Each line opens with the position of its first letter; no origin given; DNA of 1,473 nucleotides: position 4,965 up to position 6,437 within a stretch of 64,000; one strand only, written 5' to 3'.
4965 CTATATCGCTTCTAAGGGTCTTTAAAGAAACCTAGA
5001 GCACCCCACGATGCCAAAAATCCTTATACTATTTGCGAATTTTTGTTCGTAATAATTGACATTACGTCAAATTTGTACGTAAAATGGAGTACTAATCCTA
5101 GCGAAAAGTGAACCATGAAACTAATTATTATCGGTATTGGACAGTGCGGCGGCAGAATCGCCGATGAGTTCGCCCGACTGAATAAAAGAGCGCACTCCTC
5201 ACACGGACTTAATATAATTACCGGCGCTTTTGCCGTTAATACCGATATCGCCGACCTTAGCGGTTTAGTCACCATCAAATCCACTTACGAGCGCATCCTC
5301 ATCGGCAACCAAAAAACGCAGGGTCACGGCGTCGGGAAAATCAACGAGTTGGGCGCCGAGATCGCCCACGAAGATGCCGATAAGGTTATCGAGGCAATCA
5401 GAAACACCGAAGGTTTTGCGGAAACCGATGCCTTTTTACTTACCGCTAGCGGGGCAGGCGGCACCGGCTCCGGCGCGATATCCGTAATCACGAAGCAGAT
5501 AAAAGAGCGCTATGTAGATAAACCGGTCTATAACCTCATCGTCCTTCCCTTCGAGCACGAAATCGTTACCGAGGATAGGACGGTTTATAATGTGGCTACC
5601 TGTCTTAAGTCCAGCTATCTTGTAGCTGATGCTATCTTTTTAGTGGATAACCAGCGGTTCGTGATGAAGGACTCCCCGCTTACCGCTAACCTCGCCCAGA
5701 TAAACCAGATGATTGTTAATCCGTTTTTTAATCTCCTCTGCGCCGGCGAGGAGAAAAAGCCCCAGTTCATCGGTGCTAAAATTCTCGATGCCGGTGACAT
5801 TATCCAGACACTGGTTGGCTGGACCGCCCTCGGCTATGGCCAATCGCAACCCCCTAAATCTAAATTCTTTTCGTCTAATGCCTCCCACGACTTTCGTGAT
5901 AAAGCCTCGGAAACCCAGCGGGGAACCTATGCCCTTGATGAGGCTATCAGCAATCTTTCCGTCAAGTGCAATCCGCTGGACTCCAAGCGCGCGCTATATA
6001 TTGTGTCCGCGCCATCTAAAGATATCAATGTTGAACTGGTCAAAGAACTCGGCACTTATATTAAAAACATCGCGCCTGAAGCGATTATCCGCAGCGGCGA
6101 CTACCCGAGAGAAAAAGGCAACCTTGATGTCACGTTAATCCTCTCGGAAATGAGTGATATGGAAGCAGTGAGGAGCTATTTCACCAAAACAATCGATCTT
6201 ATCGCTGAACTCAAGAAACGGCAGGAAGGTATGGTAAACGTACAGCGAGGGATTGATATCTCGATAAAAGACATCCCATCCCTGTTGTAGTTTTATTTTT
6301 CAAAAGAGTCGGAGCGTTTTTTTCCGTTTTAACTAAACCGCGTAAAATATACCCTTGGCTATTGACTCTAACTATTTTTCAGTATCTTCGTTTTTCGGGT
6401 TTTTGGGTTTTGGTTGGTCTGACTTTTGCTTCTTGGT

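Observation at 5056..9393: Two tubulin/CetZ-like GTPase paralogs bracketing a 517-aa helical-repeat protein: candidate non-FtsZ cytoskeletal module in a bacterium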

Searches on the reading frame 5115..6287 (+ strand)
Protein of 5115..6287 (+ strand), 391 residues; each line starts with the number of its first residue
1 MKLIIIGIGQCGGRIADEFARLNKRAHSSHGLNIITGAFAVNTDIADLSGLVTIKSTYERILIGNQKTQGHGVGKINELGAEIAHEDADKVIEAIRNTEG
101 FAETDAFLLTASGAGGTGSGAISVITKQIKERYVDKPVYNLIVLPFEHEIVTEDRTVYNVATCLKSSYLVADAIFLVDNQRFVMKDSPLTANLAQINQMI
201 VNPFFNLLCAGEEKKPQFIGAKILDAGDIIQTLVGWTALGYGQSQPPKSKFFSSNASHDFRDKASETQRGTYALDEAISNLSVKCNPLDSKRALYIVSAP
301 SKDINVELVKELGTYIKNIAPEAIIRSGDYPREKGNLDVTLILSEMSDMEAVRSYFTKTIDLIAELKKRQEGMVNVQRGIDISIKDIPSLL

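Call 4: search_protein_families(library=pfam, proteins=[window:5115-6287:+], max_evalue=1)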
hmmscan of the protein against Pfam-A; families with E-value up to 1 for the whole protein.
window:5115-6287:+ (391 aa): 4 families
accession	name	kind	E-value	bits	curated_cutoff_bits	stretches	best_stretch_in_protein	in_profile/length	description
PF00091.31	Tubulin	-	1.2e-31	110.9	33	1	3-182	2-185/190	Tubulin/FtsZ family, GTPase domain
PF21011.2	CetZ_C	-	5.2e-16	59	21.6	1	191-356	6-175/180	Tubulin-like CetZ, C-terminal domain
PF13809.12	Tubulin_2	-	0.0054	16.5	27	1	106-143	163-204/356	Tubulin like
PF01256.23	Carb_kinase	-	0.12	12.2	27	1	106-157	13-65/242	NAD(P)H-hydrate dehydratase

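Call 5: search_protein_families(library=ncbifam, proteins=[window:5115-6287:+], max_evalue=1)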
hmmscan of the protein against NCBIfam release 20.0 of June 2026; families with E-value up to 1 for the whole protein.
window:5115-6287:+ (391 aa): 3 families
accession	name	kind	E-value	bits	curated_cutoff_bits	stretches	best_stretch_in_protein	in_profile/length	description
TIGR00065.1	ftsZ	equivalog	1.2e-13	51.2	295.2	1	2-202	19-197/353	cell division protein FtsZ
NF047600.1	SerpalmtaseCFB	equivalog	0.025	13.2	640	1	20-86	164-228/395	serine palmitoyltransferase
TIGR00858.1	bioF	equivalog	0.071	11.8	426.45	1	21-83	143-202/365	8-amino-7-oxononanoate synthase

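Call 6: search_solved_structures(query=window:5115-6287:+, max_evalue=0.001, show_alignments=2)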
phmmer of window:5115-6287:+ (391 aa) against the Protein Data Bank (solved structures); distinct sequences matched with E-value up to 0.001: 77 (the best 60 are shown).
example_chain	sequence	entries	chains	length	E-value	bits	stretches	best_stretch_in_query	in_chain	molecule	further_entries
4b46_A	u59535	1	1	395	1.8e-42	149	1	1-364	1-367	CELL DIVISION PROTEIN FTSZ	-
4b45_A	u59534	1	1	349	1e-31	113.7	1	1-363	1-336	CELL DIVISION PROTEIN FTSZ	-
3zid_A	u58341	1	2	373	8e-14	54.8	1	3-237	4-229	TUBULIN/FTSZ, GTPASE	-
2r6r_1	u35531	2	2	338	3.9e-12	49.3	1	38-153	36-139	Cell division protein ftsZ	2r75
7quq_B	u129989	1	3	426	7.8e-09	38.4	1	82-237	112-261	Tubulin beta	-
2btq_B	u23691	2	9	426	8.2e-09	38.3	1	82-237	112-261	TUBULIN BTUBB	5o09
9v7v_A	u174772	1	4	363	1.7e-08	37.3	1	36-190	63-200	Cell division protein FtsZ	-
9f6t_A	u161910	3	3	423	1.8e-08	37.3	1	76-241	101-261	Asgard tubulin A (AtubA) from Candidatus Lokiarchaeum ossiferum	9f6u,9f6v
9hxc_A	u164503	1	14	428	1.8e-08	37.2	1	76-241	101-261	Asgard tubulin AtubA with residues from TEV protease cleavage site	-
8va2_g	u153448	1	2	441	3.4e-07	33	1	81-200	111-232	Tubulin gamma-1 chain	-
7ojc_A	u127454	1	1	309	3.5e-07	33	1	28-183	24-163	Cell division protein FtsZ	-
7as4_1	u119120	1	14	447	3.6e-07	33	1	81-200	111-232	Tubulin gamma-1 chain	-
7qj0_U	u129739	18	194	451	3.7e-07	32.9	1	81-200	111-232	Tubulin gamma-1 chain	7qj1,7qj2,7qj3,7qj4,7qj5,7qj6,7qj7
9g3x_g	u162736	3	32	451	3.7e-07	32.9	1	81-200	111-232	Tubulin gamma chain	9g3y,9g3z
8vrd_a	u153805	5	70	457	3.8e-07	32.9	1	81-200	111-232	Tubulin gamma-1 chain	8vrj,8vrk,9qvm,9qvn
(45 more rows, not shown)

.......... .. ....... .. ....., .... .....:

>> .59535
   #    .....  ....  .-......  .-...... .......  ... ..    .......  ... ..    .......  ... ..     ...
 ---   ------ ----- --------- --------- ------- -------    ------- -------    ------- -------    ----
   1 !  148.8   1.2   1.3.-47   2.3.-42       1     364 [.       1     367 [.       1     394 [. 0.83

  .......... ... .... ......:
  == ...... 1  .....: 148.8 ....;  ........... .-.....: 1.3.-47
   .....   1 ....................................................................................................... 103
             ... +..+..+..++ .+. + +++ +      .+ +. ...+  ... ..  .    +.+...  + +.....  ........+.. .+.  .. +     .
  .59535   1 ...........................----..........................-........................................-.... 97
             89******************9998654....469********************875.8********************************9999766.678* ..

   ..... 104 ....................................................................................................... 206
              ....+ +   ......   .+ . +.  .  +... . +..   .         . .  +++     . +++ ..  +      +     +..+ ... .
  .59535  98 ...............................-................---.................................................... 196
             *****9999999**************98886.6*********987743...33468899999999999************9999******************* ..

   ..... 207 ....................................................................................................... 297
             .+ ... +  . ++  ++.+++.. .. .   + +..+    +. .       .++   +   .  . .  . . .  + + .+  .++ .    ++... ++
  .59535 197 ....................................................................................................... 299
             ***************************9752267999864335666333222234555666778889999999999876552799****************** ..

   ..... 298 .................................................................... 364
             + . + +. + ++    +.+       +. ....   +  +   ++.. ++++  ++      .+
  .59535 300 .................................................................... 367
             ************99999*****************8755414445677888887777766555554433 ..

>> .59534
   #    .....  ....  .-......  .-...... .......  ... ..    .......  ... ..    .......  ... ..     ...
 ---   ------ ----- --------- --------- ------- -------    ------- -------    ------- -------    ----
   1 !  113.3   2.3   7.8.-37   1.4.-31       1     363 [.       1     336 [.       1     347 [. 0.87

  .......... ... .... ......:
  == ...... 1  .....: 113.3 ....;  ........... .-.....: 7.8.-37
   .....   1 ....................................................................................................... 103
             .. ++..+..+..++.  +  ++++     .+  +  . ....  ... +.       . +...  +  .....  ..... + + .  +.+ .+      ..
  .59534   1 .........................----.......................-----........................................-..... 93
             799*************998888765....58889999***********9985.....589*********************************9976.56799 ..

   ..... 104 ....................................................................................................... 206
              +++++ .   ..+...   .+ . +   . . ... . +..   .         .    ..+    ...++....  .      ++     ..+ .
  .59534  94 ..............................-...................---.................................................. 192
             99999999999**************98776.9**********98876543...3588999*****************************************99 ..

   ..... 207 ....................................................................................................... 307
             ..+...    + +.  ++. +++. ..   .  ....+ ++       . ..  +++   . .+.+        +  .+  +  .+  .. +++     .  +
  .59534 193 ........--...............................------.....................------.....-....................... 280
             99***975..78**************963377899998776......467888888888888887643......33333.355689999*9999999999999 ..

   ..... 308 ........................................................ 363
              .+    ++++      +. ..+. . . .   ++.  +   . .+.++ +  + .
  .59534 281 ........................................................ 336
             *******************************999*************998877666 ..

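Call 7: find_homologous_proteins(query=window:5115-6287:+)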
Query window:5115-6287:+ (391 aa): 5503 proteins with E <= 0.001 among 8000 candidates; the best 120 are listed.
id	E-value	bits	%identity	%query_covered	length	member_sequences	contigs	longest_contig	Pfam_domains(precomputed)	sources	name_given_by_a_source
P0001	2.4e-253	858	100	100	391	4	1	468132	PF21011.3,PF00091.32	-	-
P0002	3.3e-228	775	91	100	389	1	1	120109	PF21011.3,PF00091.32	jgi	jgi:cell division GTPase FtsZ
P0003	7.6e-223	757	88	100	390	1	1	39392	PF21011.3,PF00091.32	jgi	jgi:cell division GTPase FtsZ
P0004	1.1e-219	747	87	100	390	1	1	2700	PF21011.3,PF00091.32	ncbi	ncbi:MAG: tubulin/FtsZ family protein [Dehalococcoidales bacterium]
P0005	1.2e-218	744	87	100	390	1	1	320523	PF21011.3,PF00091.32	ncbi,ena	-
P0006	5.0e-215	732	85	100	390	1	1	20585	PF21011.3,PF00091.32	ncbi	-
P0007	1.9e-214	730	84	100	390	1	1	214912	PF21011.3,PF00091.32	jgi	jgi:cell division GTPase FtsZ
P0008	2.8e-212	723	82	100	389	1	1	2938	PF21011.3,PF00091.32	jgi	jgi:tubulin-like protein CetZ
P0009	2.8e-212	723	84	100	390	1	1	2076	PF21011.3,PF00091.32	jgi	jgi:cell division GTPase FtsZ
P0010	2.1e-211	720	83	100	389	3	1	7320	PF21011.3,PF00091.32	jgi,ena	-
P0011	6.6e-211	718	81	100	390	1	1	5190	PF21011.3,PF00091.32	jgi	jgi:tubulin-like protein CetZ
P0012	8.6e-210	714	81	100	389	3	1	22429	PF21011.3,PF00091.32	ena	-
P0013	9.7e-210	714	83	100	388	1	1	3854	PF21011.3,PF00091.32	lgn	-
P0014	1.7e-209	713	83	100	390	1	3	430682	PF21011.3,PF00091.32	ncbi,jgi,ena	jgi:cell division GTPase FtsZ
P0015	2.1e-209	713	82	100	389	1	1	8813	PF21011.3,PF00091.32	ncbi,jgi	jgi:cell division GTPase FtsZ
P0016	2.3e-209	713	81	100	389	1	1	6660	PF21011.3,PF00091.32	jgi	jgi:cell division GTPase FtsZ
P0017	5.1e-209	712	82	100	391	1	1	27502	PF21011.3,PF00091.32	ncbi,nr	ncbi:MAG: cell division protein FtsZ [Chloroflexi bacterium RBG_13_51_18]|nr:MAG: cell division prot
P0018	6.5e-209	712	83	100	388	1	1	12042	PF21011.3,PF00091.32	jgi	jgi:cell division GTPase FtsZ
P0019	1.4e-208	710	81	100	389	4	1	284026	PF21011.3,PF00091.32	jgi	jgi:cell division GTPase FtsZ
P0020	3.2e-208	709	82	100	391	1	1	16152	PF21011.3,PF00091.32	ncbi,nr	ncbi:MAG: cell division protein FtsZ [Chloroflexi bacterium RBG_16_50_11]|nr:MAG: cell division prot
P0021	3.7e-208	709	81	100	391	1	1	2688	PF21011.3,PF00091.32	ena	-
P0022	8.9e-208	708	82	100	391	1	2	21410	PF21011.3,PF00091.32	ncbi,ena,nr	ncbi:MAG: cell division protein FtsZ [Chloroflexi bacterium RBG_13_51_52]|nr:MAG: cell division prot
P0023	9.4e-208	708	82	100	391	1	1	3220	PF21011.3,PF00091.32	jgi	jgi:cell division GTPase FtsZ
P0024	1.1e-207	708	82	100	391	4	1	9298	PF21011.3,PF00091.32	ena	-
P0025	1.7e-207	707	82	100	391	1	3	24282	PF21011.3,PF00091.32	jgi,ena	-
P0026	2.4e-207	706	81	100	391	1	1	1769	PF21011.3,PF00091.32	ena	-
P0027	3.1e-207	706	82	100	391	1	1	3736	PF21011.3,PF00091.32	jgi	jgi:cell division GTPase FtsZ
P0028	3.4e-207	706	82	100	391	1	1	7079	PF21011.3,PF00091.32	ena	-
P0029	3.4e-207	706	81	100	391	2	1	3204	PF21011.3,PF00091.32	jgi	jgi:cell division GTPase FtsZ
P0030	1.3e-206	704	82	100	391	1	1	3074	PF21011.3,PF00091.32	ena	-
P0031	1.3e-206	704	82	100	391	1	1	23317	PF21011.3,PF00091.32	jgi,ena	-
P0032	1.4e-206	704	82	100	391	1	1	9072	PF21011.3,PF00091.32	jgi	jgi:cell division GTPase FtsZ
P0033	1.7e-206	704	82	100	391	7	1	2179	PF21011.3,PF00091.32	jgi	-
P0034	1.8e-206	704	82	100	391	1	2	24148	PF21011.3,PF00091.32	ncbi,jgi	jgi:cell division GTPase FtsZ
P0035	1.8e-206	704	82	100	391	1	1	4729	PF21011.3,PF00091.32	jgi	jgi:cell division GTPase FtsZ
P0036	1.9e-206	703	82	100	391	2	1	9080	PF21011.3,PF00091.32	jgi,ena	-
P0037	2.6e-206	703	82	100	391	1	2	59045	PF21011.3,PF00091.32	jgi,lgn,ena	-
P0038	2.6e-206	703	82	100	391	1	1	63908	PF21011.3,PF00091.32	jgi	jgi:tubulin-like protein CetZ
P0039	3.0e-206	703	81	100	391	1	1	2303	PF21011.3,PF00091.32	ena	-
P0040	3.5e-206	703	81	100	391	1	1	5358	PF21011.3,PF00091.32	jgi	jgi:cell division GTPase FtsZ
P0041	6.2e-206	702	81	100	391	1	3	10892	PF21011.3,PF00091.32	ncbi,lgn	-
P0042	1.1e-205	701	80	100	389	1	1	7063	PF21011.3,PF00091.32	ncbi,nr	ncbi:MAG: tubulin/FtsZ family protein [Dehalococcoidales bacterium]|nr:tubulin/FtsZ family protein [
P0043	1.1e-205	701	81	100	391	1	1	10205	PF21011.3,PF00091.32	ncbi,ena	-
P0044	1.4e-205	701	81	100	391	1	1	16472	PF21011.3,PF00091.32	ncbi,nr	ncbi:MAG: cell division protein FtsZ [Dehalococcoidales bacterium]|nr:cell division protein FtsZ [De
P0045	1.8e-205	700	81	100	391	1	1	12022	PF21011.3,PF00091.32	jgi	jgi:cell division GTPase FtsZ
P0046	4.3e-205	699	81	100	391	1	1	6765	PF21011.3,PF00091.32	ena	-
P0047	5.0e-205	699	81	100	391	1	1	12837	PF21011.3,PF00091.32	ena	-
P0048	5.3e-205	699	81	100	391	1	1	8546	PF21011.3,PF00091.32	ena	-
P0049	7.1e-205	698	80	100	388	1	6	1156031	PF21011.3,PF00091.32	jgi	jgi:tubulin-like protein CetZ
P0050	9.1e-205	698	79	100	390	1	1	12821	PF21011.3,PF00091.32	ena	-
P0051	1.1e-204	698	81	100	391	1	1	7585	PF21011.3,PF00091.32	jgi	jgi:cell division GTPase FtsZ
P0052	1.2e-204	698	81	100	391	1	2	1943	PF21011.3,PF00091.32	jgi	jgi:cell division GTPase FtsZ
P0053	1.4e-204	697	81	100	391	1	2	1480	PF21011.3,PF00091.32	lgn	-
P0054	1.5e-204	697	80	100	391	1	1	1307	PF21011.3,PF00091.32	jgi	-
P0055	2.4e-204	697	80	100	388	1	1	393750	PF21011.3,PF00091.32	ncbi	-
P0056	4.7e-204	696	81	100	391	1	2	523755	PF21011.3,PF00091.32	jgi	jgi:cell division GTPase FtsZ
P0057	4.7e-204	696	81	100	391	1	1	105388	PF21011.3,PF00091.32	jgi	jgi:cell division GTPase FtsZ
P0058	1.6e-203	694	81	100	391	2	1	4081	PF21011.3,PF00091.32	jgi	jgi:cell division GTPase FtsZ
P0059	2.0e-203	694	81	100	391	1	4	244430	PF21011.3,PF00091.32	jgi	jgi:cell division GTPase FtsZ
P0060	2.2e-203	693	81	100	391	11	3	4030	PF21011.3,PF00091.32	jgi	jgi:cell division GTPase FtsZ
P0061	2.4e-203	693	79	100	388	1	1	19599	PF21011.3,PF00091.32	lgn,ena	-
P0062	2.5e-203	693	81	100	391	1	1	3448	PF21011.3,PF00091.32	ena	-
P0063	2.6e-203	693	80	100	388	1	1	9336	PF21011.3,PF00091.32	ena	-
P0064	3.1e-203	693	80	100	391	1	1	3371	PF21011.3,PF00091.32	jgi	-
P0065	4.2e-203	692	80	100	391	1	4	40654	PF21011.3,PF00091.32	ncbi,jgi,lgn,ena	ncbi:MAG: tubulin/FtsZ family protein [Dehalococcoidales bacterium]|jgi:cell division GTPase FtsZ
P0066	5.4e-203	692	81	100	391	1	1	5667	PF21011.3,PF00091.32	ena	-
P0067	5.5e-203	692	80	100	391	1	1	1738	PF21011.3,PF00091.32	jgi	-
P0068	5.6e-203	692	80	100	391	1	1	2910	PF21011.3,PF00091.32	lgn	-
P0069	8.0e-203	692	79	100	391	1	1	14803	PF21011.3,PF00091.32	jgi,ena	-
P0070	9.9e-203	691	80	100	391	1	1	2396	PF21011.3,PF00091.32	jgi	jgi:cell division GTPase FtsZ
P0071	1.3e-202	691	80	100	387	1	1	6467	PF21011.3,PF00091.32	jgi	jgi:cell division GTPase FtsZ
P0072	2.7e-202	690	80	100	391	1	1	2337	PF21011.3,PF00091.32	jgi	jgi:cell division GTPase FtsZ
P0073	3.1e-202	690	80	100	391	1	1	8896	PF21011.3,PF00091.32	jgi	jgi:cell division GTPase FtsZ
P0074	3.4e-202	689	81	100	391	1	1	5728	PF21011.3,PF00091.32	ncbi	-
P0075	4.2e-202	689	81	100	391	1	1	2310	PF21011.3,PF00091.32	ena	-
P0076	5.4e-202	689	79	100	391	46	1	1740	PF21011.3,PF00091.32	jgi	-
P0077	6.7e-202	688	79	100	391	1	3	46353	PF21011.3,PF00091.32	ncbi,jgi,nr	ncbi:MAG: cell division protein FtsZ [Dehalococcoidales bacterium]|nr:cell division protein FtsZ [De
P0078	7.8e-202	688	80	100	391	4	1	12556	PF21011.3,PF00091.32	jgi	jgi:cell division GTPase FtsZ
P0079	8.2e-202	688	79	100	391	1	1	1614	PF21011.3,PF00091.32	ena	-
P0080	2.1e-201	687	80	100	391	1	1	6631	PF21011.3,PF00091.32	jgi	jgi:cell division GTPase FtsZ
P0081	2.3e-201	687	79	100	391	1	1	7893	PF21011.3,PF00091.32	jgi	jgi:tubulin-like protein CetZ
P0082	2.3e-201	687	80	100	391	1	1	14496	PF21011.3,PF00091.32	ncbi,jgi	-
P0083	2.7e-201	686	79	100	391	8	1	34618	PF21011.3,PF00091.32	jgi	jgi:cell division GTPase FtsZ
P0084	6.3e-201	685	80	100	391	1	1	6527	PF21011.3,PF00091.32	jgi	jgi:cell division GTPase FtsZ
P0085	7.3e-201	685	80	100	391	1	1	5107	PF21011.3,PF00091.32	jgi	jgi:cell division GTPase FtsZ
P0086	8.6e-201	685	79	100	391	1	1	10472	PF21011.3,PF00091.32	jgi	-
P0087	9.7e-201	685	80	100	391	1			PF21011.3,PF00091.32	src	-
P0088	1.6e-200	684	80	100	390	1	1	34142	PF21011.3,PF00091.32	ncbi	-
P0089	2.3e-200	683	79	100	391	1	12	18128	PF21011.3,PF00091.32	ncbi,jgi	-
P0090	3.4e-200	683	79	100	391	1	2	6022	PF21011.3,PF00091.32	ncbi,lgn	-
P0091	5.5e-200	682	79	100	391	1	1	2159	PF21011.3,PF00091.32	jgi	jgi:cell division GTPase FtsZ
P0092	6.1e-200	682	79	100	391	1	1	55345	PF21011.3,PF00091.32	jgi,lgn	jgi:cell division GTPase FtsZ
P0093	6.1e-200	682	79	100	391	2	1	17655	PF21011.3,PF00091.32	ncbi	-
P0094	6.8e-200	682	78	100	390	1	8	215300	PF21011.3,PF00091.32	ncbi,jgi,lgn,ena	jgi:cell division GTPase FtsZ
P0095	8.0e-200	682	80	100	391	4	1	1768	PF21011.3,PF00091.32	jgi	jgi:cell division GTPase FtsZ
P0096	9.6e-200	681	80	100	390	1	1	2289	PF21011.3,PF00091.32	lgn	-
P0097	1.7e-199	681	79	100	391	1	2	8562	PF21011.3,PF00091.32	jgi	jgi:cell division GTPase FtsZ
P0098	2.3e-199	680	78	100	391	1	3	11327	PF21011.3,PF00091.32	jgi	jgi:cell division GTPase FtsZ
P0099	2.4e-199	680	79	100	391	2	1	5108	PF21011.3,PF00091.32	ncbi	-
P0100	3.0e-199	680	79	100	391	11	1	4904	PF21011.3,PF00091.32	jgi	jgi:cell division GTPase FtsZ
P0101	3.3e-199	680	79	100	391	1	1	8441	PF21011.3,PF00091.32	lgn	-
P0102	5.8e-199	679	79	100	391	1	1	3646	PF21011.3,PF00091.32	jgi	jgi:cell division GTPase FtsZ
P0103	6.0e-199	679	78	100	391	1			PF21011.3,PF00091.32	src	-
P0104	6.9e-199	679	79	100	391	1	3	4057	PF21011.3,PF00091.32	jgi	jgi:cell division GTPase FtsZ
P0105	8.5e-199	678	78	100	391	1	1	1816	PF21011.3,PF00091.32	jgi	jgi:cell division GTPase FtsZ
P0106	1.6e-198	677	78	100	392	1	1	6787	PF21011.3,PF00091.32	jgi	jgi:cell division GTPase FtsZ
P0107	1.8e-198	677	79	100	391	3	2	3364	PF21011.3,PF00091.32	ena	-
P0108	1.8e-198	677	79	100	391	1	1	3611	PF21011.3,PF00091.32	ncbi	-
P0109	1.9e-198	677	78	100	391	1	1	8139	PF21011.3,PF00091.32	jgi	jgi:cell division GTPase FtsZ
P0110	2.1e-198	677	79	100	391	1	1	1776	PF21011.3,PF00091.32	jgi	jgi:cell division GTPase FtsZ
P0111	2.6e-198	677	80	100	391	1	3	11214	PF21011.3,PF00091.32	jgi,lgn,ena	-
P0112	3.5e-198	676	80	100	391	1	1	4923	PF21011.3,PF00091.32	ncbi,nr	ncbi:MAG TPA: tubulin/FtsZ family protein [Dehalococcoidales bacterium]|nr:tubulin/FtsZ family prote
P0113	3.7e-198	676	79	100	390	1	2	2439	PF21011.3,PF00091.32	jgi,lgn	jgi:cell division GTPase FtsZ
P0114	4.2e-198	676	78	100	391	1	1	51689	PF21011.3,PF00091.32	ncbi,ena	ncbi:MAG: tubulin/FtsZ family protein [Dehalococcoidales bacterium]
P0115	4.2e-198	676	78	100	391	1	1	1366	PF21011.3,PF00091.32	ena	-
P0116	4.7e-198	676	78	100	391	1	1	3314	PF21011.3,PF00091.32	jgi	jgi:tubulin-like protein CetZ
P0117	5.9e-198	675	79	100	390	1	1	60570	PF21011.3,PF00091.32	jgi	jgi:cell division GTPase FtsZ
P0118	6.7e-198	675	79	100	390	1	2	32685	PF21011.3,PF00091.32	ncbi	-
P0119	8.5e-198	675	80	100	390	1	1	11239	PF21011.3,PF00091.32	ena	-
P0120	8.9e-198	675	76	100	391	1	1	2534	PF21011.3,PF00091.32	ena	-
